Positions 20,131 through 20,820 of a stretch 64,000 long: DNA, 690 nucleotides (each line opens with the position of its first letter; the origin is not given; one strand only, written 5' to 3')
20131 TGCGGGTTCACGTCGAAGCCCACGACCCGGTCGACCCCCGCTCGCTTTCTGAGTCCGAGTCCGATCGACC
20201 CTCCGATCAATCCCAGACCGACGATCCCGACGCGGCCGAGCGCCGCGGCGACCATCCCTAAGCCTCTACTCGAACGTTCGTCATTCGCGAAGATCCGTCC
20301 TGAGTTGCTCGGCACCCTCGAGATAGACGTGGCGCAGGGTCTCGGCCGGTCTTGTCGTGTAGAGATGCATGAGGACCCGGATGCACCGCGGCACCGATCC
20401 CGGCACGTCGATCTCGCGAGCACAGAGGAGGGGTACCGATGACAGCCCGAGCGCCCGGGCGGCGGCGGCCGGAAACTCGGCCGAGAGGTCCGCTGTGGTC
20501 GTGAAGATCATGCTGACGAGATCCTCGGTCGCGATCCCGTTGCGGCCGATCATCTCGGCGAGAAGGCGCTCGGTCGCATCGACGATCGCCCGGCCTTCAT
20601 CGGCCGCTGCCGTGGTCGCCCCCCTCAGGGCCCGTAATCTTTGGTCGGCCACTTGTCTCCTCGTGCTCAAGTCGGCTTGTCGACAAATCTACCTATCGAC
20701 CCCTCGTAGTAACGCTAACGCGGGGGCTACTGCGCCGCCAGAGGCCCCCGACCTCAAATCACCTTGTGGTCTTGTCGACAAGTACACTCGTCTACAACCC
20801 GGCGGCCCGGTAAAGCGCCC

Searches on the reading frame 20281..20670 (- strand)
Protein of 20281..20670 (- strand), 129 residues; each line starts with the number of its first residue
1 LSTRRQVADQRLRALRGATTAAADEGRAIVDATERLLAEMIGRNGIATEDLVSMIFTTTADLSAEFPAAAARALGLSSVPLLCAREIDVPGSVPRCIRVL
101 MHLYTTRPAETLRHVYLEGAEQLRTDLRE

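Call 50: search_protein_families(library=pfam, proteins=[window:20281-20670:-], max_evalue=0.001)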
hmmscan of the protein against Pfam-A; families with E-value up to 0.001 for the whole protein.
window:20281-20670:- (129 aa): 1 family
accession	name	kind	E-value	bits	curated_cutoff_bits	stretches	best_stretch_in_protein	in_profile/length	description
PF07736.16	CM_1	-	3.3e-43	147.2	27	1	13-127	2-116/116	Chorismate mutase type I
